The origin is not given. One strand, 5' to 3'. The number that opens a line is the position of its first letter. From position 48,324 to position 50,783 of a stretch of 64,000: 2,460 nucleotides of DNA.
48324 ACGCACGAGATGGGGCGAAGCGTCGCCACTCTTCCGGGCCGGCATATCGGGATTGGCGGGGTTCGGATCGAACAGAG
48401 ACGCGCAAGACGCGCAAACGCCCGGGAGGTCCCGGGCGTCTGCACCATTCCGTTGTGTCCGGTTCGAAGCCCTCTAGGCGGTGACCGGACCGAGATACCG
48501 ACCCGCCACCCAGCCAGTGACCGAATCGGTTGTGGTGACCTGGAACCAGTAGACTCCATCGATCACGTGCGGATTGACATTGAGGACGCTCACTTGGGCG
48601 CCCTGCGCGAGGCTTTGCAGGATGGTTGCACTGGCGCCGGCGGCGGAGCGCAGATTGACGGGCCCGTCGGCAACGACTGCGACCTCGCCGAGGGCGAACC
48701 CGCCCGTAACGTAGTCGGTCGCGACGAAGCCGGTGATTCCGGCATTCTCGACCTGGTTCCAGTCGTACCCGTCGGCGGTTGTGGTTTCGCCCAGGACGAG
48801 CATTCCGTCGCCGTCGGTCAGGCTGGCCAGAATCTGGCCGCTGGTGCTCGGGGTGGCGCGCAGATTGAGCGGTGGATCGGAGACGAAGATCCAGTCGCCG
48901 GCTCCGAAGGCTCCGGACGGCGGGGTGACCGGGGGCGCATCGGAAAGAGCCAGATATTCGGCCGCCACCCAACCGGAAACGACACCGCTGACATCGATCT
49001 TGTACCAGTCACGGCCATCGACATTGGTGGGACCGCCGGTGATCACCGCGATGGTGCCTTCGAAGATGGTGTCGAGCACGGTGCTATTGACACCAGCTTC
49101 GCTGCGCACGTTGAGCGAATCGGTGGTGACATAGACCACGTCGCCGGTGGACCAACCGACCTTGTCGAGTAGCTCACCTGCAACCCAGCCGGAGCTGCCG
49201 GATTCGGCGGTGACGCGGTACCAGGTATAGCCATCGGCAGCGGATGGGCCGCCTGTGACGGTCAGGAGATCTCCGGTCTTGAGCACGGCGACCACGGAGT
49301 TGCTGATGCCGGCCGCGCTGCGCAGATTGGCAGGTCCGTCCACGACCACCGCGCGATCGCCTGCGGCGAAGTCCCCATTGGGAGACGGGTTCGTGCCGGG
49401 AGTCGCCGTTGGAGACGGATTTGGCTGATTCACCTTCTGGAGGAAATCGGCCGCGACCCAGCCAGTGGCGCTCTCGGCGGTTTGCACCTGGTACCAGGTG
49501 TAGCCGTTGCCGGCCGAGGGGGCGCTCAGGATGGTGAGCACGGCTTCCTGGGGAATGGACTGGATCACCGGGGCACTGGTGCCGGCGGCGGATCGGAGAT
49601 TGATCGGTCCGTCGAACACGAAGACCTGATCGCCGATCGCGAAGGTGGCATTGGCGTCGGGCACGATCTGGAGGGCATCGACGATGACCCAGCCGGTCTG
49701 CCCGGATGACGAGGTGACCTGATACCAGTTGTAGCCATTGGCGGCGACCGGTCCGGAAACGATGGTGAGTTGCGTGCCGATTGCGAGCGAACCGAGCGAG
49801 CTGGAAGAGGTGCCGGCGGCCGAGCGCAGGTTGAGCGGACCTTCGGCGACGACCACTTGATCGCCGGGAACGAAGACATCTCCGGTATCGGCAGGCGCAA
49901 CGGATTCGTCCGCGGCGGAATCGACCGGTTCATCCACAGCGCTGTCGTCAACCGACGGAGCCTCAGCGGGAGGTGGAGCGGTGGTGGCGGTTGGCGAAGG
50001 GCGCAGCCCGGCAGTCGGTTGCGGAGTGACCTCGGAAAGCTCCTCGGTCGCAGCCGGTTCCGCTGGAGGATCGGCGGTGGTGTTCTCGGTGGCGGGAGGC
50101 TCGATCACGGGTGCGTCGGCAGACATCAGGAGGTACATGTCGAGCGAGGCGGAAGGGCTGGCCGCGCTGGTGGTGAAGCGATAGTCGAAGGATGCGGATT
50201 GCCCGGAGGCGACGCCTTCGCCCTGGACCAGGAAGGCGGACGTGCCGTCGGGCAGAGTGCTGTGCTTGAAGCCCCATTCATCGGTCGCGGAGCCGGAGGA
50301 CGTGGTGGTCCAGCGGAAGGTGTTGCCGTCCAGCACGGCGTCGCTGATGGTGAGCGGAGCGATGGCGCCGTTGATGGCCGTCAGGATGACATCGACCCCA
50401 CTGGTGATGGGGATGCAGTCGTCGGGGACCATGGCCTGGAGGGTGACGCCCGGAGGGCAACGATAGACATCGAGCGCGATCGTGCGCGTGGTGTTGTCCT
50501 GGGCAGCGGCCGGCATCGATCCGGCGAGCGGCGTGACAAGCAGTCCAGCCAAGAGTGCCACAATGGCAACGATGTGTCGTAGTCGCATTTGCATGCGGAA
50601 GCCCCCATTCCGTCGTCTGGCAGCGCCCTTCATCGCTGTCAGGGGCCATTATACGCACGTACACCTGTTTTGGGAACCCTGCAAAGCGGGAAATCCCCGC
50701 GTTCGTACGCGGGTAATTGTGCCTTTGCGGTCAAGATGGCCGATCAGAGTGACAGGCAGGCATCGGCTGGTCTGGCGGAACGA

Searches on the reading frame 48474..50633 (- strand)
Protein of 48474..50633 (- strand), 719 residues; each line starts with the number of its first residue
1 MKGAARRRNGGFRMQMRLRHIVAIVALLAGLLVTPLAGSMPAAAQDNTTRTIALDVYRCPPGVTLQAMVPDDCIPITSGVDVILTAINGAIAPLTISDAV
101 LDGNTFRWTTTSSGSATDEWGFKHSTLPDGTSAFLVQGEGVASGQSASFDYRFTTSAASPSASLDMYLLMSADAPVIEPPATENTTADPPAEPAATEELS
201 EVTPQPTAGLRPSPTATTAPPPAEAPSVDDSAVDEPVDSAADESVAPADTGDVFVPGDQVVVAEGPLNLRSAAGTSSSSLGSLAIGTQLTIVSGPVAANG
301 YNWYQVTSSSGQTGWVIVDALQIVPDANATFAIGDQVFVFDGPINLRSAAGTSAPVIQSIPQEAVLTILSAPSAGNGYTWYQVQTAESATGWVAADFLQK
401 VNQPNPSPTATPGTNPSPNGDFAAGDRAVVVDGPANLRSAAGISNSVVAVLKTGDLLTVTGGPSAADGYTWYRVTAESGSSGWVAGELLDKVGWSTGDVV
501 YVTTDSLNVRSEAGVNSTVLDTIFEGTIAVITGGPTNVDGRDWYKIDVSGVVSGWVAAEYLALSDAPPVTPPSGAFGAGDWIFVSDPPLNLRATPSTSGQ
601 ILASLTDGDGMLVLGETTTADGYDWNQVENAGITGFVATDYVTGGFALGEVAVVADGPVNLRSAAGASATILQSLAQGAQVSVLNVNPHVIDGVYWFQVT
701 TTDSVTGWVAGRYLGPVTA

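Call 62: search_protein_families(library=pfam, proteins=[window:48474-50633:-], max_evalue=0.00001)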
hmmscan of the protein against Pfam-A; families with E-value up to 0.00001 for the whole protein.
window:48474-50633:- (719 aa): 3 families
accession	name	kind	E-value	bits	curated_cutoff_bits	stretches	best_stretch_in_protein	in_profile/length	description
PF08239.17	SH3_3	-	3.9e-64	213.1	27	6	344-399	3-54/54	Bacterial SH3 domain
PF06347.19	SH3_4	-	5.3e-18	65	24.1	0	432-490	2-55/56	Bacterial SH3 domain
PF13457.12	GW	-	7.5e-16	59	21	0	279-321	36-75/76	GW (Gly-Tryp) dipeptide domain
